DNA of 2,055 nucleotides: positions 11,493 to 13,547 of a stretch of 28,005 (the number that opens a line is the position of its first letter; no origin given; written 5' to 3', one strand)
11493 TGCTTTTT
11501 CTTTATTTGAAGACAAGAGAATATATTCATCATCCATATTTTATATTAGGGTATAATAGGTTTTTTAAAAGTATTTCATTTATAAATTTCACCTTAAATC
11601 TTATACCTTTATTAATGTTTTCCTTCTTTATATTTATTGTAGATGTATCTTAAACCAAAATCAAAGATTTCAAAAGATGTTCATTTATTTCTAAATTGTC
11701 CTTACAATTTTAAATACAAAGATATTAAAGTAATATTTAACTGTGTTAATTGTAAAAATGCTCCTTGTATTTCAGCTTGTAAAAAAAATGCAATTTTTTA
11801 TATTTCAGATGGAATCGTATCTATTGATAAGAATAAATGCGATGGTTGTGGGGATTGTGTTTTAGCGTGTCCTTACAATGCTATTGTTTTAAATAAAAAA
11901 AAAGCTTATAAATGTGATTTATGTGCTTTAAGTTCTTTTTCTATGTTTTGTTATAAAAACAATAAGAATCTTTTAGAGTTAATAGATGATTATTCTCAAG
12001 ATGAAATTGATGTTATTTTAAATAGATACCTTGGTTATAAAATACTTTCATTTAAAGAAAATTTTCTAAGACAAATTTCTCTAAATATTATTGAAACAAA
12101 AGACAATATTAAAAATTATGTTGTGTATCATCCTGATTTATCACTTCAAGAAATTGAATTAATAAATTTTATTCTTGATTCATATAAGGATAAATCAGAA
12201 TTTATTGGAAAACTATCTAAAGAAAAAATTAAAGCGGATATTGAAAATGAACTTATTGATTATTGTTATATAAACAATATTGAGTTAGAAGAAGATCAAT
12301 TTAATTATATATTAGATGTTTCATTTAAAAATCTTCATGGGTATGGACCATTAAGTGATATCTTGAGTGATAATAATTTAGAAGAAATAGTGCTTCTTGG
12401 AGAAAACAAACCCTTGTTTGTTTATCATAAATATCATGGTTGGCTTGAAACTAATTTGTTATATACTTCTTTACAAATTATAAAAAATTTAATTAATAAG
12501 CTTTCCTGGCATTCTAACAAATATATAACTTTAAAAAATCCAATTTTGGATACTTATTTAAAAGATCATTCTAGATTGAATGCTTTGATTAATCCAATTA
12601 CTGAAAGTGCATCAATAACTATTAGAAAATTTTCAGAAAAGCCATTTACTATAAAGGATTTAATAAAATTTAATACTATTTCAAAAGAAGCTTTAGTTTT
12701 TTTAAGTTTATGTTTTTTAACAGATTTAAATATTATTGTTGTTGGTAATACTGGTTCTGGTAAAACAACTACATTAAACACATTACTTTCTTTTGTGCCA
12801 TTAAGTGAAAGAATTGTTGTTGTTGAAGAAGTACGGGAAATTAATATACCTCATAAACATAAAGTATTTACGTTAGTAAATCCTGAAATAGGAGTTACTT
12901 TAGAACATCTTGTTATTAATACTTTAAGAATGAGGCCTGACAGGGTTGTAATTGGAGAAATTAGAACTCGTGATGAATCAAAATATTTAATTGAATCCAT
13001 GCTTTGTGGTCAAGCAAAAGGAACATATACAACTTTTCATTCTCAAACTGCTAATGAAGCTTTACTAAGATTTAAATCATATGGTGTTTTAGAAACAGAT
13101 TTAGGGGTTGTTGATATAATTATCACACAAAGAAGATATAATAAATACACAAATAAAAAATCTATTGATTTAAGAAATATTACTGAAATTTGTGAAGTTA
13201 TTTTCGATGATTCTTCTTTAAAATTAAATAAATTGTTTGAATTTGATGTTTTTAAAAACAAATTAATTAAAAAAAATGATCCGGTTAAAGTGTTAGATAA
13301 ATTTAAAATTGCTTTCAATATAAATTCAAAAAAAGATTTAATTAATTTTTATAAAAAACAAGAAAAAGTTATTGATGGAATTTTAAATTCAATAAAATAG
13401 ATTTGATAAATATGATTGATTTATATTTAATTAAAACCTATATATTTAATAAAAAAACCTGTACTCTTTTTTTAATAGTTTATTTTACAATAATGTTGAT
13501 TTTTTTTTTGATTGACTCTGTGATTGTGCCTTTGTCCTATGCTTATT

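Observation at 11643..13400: Pilus/secretion ATPase fused to an N-terminal DmsB/NrfC/CooF-type poly-[4Fe-4S] ferredoxin module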

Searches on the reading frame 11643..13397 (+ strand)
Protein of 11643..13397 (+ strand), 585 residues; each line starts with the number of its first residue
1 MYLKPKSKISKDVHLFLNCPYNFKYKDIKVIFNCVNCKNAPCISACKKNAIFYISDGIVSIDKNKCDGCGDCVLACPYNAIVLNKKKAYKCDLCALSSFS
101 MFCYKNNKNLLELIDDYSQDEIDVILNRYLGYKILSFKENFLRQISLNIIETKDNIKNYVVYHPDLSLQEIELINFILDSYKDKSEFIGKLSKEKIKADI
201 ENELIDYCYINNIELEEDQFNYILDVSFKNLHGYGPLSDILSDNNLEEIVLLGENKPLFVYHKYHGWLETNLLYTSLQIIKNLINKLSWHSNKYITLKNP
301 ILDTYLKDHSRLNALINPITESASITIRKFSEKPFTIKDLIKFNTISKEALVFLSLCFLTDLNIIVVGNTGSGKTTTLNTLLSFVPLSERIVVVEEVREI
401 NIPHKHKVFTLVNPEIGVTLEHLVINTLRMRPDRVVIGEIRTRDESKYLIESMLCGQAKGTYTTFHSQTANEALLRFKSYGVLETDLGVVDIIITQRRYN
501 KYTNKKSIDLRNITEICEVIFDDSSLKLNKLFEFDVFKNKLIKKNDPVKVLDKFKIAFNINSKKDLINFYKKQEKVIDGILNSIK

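Call 4: search_protein_families(library=pfam, proteins=[window:11643-13397:+], max_evalue=0.01)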
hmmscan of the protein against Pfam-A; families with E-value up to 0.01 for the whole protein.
window:11643-13397:+ (585 aa): 16 families
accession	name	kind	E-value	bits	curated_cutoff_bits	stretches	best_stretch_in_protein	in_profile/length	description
PF00437.27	T2SSE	-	3.6e-34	118.4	24.9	1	296-499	67-278/370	Type II/IV secretion system protein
PF13247.11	Fer4_11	-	4.3e-09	36.9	26.2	1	33-95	9-75/100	4Fe-4S dicluster domain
PF12837.12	Fer4_6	-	2.2e-08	34.1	25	1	58-81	1-24/24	4Fe-4S binding domain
PF00037.32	Fer4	-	2.5e-07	30.7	21.1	1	60-81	2-23/24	4Fe-4S binding domain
PF12838.12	Fer4_7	-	2.4e-06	28.3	27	2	33-80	1-52/52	4Fe-4S dicluster domain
PF13187.11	Fer4_9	-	2.9e-06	27.7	27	1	33-81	1-52/52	4Fe-4S dicluster domain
PF12797.12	Fer4_2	-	2e-05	24.7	24.5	1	58-78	2-22/22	4Fe-4S binding domain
PF25160.1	LdpA_Fe-S-bd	-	5.1e-05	23.4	27.6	1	39-82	6-44/49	LdpA Fe-S cluster-binding domain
PF14697.11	Fer4_21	-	0.00028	21.4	35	1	33-81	7-57/59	4Fe-4S dicluster domain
PF13401.12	AAA_22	-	0.0011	19.7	27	1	362-393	6-37/130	AAA domain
PF01580.24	FtsK_SpoIIIE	-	0.0011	18.9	24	1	363-382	41-60/221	FtsK/SpoIIIE family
PF13237.11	Fer4_10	-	0.0015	18.9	25.5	2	59-82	2-30/53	4Fe-4S dicluster domain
PF16796.11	Microtub_bd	-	0.0017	18.7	27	0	349-380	78-110/155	Microtubule binding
PF18903.5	DUF5659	-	0.0035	17.6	23.6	1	99-130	32-63/75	Domain of unknown function (DUF5659)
PF00735.24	Septin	-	0.0067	16.2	26.2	1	361-393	4-36/280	Septin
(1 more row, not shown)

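Call 5: search_protein_families(library=ncbifam, proteins=[window:11643-13397:+], max_evalue=0.01)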
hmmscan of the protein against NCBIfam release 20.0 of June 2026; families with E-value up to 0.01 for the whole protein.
window:11643-13397:+ (585 aa): 67 families (the best 25 are shown)
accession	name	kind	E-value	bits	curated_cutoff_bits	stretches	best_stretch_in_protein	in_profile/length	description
NF058587.1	archaellum_moto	equivalog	7.6e-50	170.1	550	1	199-543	112-460/527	archaellum flagellar ATPase motor FlaI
TIGR03819.1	heli_sec_ATPase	hypoth_equivalog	1.5e-41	142.8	373.15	1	229-483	47-303/340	TadA family conjugal transfer-associated ATPase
TIGR02788.1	VirB11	equivalog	5e-39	134.1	249.95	2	351-477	134-262/308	P-type DNA transfer ATPase VirB11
TIGR02782.1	TrbB_P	equivalog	3.4e-35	121.8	304.55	1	239-480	16-255/303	P-type conjugative transfer ATPase TrbB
NF053672.1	bindosome_BasE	exception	1.6e-32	113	1000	1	150-540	55-447/512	bindosome assembly system ATPase subunit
NF010469.0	PRK13894.1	subfamily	4.7e-26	91.9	508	1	239-480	29-267/320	conjugal transfer ATPase TrbB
NF010475.0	PRK13900.1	equivalog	1.5e-22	80.1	389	1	351-490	150-291/333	type IV secretion system ATPase VirB11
NF010425.0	PRK13851.1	equivalog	7.8e-22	77.6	461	1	352-472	153-275/344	type IV secretion system protein VirB11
NF010407.0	PRK13833.1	subfamily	2.4e-21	76.5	499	1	243-478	28-260/323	conjugal transfer protein TrbB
NF041000.1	ATPase_ComGA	equivalog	2.9e-19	69.1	300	1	355-497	122-263/267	competence type IV pilus ATPase ComGA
NF009451.0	PRK12809.1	equivalog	8.2e-14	50.8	1154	1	32-124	54-147/639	formate-dependent uric acid utilization protein YgfT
NF045797.1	DsrO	equivalog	2.3e-13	50.1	200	1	23-87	92-156/235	sulfate reduction electron transfer complex DsrMKJOP subunit DsrO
TIGR02533.1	type_II_gspE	equivalog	2e-12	46.6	630.25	1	364-483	246-362/486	type II secretion system ATPase GspE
NF011569.0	PRK14993.1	equivalog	2.9e-12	46.5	416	1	33-95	99-163/244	tetrathionate reductase subunit TtrB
NF007755.0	PRK10436.1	equivalog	4.4e-12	45.4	617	1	364-500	222-356/465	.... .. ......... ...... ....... GspE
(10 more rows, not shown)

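Call 6: find_homologous_proteins(query=window:11643-13397:+, max_evalue=0.00001)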
Query window:11643-13397:+ (585 aa): 3531 proteins with E <= 0.00001 among 8000 candidates; the best 120 are listed.
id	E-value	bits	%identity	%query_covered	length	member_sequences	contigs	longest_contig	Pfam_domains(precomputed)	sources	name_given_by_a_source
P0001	0.0e+0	1295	100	100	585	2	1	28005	PF00437.27,PF12797.13,PF12837.13,PF13247.12,PF00037.33,PF12838.13,PF13187.12,PF27713.1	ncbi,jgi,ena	-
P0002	0.0e+0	1038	79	100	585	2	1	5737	PF14697.12,PF00437.27,PF12797.13,PF12837.13,PF13247.12,PF00037.33,PF12838.13,PF25160.2,PF13237.12,PF13187.12,PF27713.1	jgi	jgi:Flp pilus assembly CpaF family ATPase/ferredoxin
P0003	0.0e+0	1024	77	100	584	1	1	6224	PF00437.27,PF12837.13,PF13247.12,PF00037.33,PF12838.13,PF13187.12,PF27713.1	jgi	-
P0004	1.6e-293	993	76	99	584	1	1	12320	PF00437.27,PF12837.13,PF13247.12,PF00037.33,PF12838.13,PF27713.1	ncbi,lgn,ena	-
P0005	8.8e-292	987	74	99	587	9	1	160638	PF14697.12,PF00437.27,PF12837.13,PF13247.12,PF00037.33,PF12838.13,PF25160.2,PF13187.12,PF27713.1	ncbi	-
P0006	1.7e-291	986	75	99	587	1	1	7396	PF00437.27,PF12837.13,PF13247.12,PF00037.33,PF12838.13,PF13187.12,PF27713.1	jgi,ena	-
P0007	1.0e-234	799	64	97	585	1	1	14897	PF00437.27,PF12335.14,PF12837.13,PF13247.12,PF00037.33,PF25160.2,PF27713.1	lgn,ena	-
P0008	7.1e-223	759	60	98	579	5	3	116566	PF00437.27,PF12797.13,PF12837.13,PF13247.12,PF00037.33,PF12838.13,PF25160.2,PF27713.1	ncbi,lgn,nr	ncbi:MAG: ATPase, T2SS/T4P/T4SS family [Candidatus ainarchaeum sp.]|nr:ATPase, T2SS/T4P/T4SS family 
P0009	5.2e-222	757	59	99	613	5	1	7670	PF14697.12,PF00437.27,PF12797.13,PF12837.13,PF13247.12,PF00037.33,PF12838.13,PF27713.1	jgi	-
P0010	1.9e-221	755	59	98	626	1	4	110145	PF14697.12,PF00437.27,PF12837.13,PF13247.12,PF00037.33,PF12838.13,PF25160.2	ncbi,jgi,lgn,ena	-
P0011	3.2e-220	751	59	97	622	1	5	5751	PF14697.12,PF00437.27,PF12797.13,PF12837.13,PF13247.12,PF00037.33,PF12838.13,PF25160.2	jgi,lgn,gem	-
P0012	4.2e-219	747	60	97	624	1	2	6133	PF00437.27,PF12837.13,PF13247.12,PF00037.33,PF12838.13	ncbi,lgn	-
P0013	1.5e-218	745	60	94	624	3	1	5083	PF00437.27,PF12797.13,PF12837.13,PF13247.12,PF00037.33,PF12838.13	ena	-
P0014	5.3e-217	740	58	98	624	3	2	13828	PF00437.27,PF12797.13,PF12837.13,PF13247.12,PF00037.33,PF12838.13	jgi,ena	-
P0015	6.2e-213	727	57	99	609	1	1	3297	PF00437.27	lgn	-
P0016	1.9e-211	722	58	99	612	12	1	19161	PF00437.27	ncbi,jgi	jgi:Flp pilus assembly CpaF family ATPase/NAD-dependent dihydropyrimidine dehydrogenase PreA subunit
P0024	2.9e-202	691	56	99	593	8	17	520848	PF00437.27,PF13247.12,PF12838.13,PF27713.1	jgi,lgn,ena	jgi:Flp pilus assembly CpaF family ATPase/Fe-S-cluster-containing hydrogenase component 2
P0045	6.5e-181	621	56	95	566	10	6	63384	PF14697.12,PF00437.27,PF12797.13,PF12837.13,PF13247.12,PF00037.33,PF12838.13,PF13237.12,PF13187.12,PF27713.1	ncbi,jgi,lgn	jgi:archaeal flagellar protein FlaI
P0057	5.3e-123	430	41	94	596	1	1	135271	PF00437.27,PF12837.13,PF00037.33,PF12838.13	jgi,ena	-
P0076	1.7e-114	402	38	94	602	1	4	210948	PF00437.27,PF12838.13,PF27713.1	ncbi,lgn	-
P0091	5.3e-106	374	36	97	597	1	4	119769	PF00437.27,PF12797.13,PF12837.13,PF13247.12,PF00037.33,PF12838.13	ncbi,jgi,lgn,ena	-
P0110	2.5e-100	355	35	96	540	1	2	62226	PF00437.27,PF12837.13,PF13247.12,PF13484.12,PF12838.13,PF13534.12,PF12800.13,PF12797.13,PF00037.33,PF25160.2,PF13237.12,PF13187.12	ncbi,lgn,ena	-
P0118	5.5e-99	351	38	96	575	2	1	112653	PF00437.27,PF27713.1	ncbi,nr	ncbi:Flp pilus assembly complex ATPase component TadA [Candidatus Micrarchaeota archaeon]|nr:Flp pil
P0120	4.1e-98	348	35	96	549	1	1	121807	PF00437.27,PF12837.13,PF13247.12,PF00037.33,PF12838.13,PF25160.2,PF13187.12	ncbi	ncbi:ATPase, T2SS/T4P/T4SS family [archaeon]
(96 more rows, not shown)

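Call 23: search_solved_structures(query=window:11643-13397:+, max_evalue=0.001, show_alignments=1)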
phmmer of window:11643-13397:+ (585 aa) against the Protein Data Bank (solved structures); distinct sequences matched with E-value up to 0.001: 54.
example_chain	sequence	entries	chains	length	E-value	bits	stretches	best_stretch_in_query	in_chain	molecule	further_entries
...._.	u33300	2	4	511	1.3e-50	175.9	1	148-554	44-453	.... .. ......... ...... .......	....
8rkd_E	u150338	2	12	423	1.4e-36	129.5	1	191-480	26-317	Pilus assembly ATPase CpaF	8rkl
8rjf_A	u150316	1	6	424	1.4e-36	129.5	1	191-480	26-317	Pilus assembly ATPase CpaF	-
9e24_A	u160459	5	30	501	2.2e-36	128.9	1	190-480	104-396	CpaF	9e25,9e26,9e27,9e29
4ii7_A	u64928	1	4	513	3e-33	118.6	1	145-542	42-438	FlaI ATPase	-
4ihq_A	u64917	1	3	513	1.7e-32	116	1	145-542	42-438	FlaI ATPase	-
6bge_A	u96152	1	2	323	3e-24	88.8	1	293-479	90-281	VirB11-like protein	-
1g6o_A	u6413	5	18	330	3.2e-24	88.8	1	293-479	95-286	CAG-ALPHA | virB11 homolog | Cag-alfa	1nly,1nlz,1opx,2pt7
9mqx_E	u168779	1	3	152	9.1e-12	47.6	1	28-103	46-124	Fe-S-cluster-containing hydrogenase subunit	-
2vpw_B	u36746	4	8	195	1.3e-11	47.1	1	33-95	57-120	NRFC PROTEIN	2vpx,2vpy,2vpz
10my_A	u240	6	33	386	2.9e-10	42.7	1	363-477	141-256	PilT/PilU family type 4a pilus ATPase | Twitching motility protein PilT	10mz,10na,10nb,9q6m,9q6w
2gza_A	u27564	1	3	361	1.1e-09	40.7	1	351-469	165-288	Type IV secretion system protein VirB11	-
1p9r_A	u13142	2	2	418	1.8e-09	40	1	364-482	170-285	General secretion pathway protein E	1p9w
5it5_F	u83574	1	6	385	2.6e-09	39.6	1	365-498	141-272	ATP binding motif-containing protein PilF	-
5oiu_A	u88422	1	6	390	2.6e-09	39.5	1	365-498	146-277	Type IV pilus assembly protein PilF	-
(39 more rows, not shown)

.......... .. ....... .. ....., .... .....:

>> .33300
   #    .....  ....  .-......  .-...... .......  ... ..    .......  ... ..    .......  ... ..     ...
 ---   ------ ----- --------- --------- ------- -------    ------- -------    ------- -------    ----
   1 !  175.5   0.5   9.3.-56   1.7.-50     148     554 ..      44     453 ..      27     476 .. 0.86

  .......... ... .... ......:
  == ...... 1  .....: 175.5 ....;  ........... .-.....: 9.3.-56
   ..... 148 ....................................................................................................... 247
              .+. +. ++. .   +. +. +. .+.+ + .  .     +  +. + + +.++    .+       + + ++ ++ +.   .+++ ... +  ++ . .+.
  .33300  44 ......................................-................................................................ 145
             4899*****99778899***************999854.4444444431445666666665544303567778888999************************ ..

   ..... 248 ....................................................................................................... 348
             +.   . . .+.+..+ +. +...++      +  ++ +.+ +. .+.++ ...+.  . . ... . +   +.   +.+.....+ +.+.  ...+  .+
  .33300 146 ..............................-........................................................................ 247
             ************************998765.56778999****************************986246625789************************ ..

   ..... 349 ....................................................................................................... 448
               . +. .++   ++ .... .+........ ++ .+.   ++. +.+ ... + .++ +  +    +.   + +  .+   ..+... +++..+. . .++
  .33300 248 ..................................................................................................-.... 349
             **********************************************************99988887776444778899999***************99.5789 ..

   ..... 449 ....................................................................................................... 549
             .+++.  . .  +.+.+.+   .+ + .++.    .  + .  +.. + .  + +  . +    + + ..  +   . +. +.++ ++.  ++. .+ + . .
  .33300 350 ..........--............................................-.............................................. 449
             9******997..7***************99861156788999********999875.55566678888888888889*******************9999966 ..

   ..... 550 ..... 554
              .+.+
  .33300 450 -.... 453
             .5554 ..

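Call 26: find_related_loci(query=A1, collection=genome_contigs, flank=10000)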
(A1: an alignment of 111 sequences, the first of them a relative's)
Query A1 (585 aa) in genome_contigs; peptide patterns used: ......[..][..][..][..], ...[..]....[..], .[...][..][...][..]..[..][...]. (x = any residue, [..] = any of these).
600 stretches matched a pattern (row limit reached: there are more); 591 encode a relative of the query (tblastn E <= 1e-3); the best 80 are kept; 80 distinct loci.
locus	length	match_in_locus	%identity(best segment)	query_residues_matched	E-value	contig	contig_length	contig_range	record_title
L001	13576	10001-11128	35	213-582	2e-59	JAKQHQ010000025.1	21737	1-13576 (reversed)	MAG: archaeon isolate USDE_metabat.173 k141_465099, whole genome shotgun sequence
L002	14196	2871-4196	32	149-581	2e-60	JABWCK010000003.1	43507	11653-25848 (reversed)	MAG: Candidatus Micrarchaeota archaeon isolate MAG_54 scaffold_699, whole genome shotgun sequence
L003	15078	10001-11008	35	212-539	1e-56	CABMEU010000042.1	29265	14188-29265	uncultured archaeon isolate LFW-252_2 genome assembly, contig: LFW2522_9, whole genome shotgun sequence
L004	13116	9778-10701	36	233-542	4e-56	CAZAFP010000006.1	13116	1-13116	MAG TPA_asm: uncultured Methanosarcinales archaeon isolate binchicken_co32_262 genome assembly, contig: NODE_7924_length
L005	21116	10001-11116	32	215-581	4e-55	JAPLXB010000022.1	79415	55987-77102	MAG: Candidatus Micrarchaeota archaeon isolate LacPavin_0920_SED4_MAG_58_19 LacPavin_0920_SED4_scaffold_400468, whole ge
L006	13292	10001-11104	30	215-581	1e-53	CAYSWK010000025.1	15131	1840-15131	MAG TPA_asm: Candidatus Micrarchaeota archaeon isolate SRP192515_co1_84 genome assembly, contig: NODE_3769_length_15131_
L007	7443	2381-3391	37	226-557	1e-53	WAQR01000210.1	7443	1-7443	MAG: Candidatus Hydrothermarchaeota archaeon isolate S146_76_esom k151_612296, whole genome shotgun sequence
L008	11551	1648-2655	32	233-564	2e-52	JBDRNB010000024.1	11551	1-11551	MAG: Candidatus Aenigmatarchaeota archaeon isolate MEGAHIT-group-1.865 k141_6375045, whole genome shotgun sequence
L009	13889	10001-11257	30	154-583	5e-52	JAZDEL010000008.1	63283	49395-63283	MAG: Candidatus Iainarchaeum archaeon isolate MEGAHIT-group-0.15 k141_2646207, whole genome shotgun sequence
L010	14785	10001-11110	32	195-554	3e-51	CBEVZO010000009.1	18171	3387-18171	MAG TPA_asm: uncultured Anaerolineae bacterium isolate SRR15668623_binner12_Refined_42 genome assembly, contig: ERZ26872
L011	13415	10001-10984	32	214-543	7e-50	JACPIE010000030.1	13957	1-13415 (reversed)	MAG: Candidatus Woesearchaeota archaeon isolate NC_groundwater_432_Ag_B-0.1um_40_22 GD18-4_B1_scaffold_1392258, whole ge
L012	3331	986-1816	36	221-494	3e-50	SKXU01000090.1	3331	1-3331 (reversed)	MAG: Candidatus Woesearchaeota archaeon isolate CSSed162cmB_258 CSSed16-2cmB-171455, whole genome shotgun sequence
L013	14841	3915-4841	33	233-543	2e-49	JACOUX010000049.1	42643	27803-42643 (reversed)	MAG: Candidatus Woesearchaeota archaeon isolate NC_groundwater_84_Ag_S-0.1um_40_33 S35_SO-1_scaffold_256882, whole genom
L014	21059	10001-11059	34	212-554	4e-50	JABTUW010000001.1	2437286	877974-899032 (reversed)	MAG: Anaerolineales bacterium isolate H5_CFX7 seq001, whole genome shotgun sequence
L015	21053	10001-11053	31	233-582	1e-48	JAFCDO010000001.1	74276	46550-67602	Candidatus Parvarchaeota archaeon isolate Meg19_1012_Bin_507 Meg19_1012_Bin_507_scaffold_308, whole genome shotgun seque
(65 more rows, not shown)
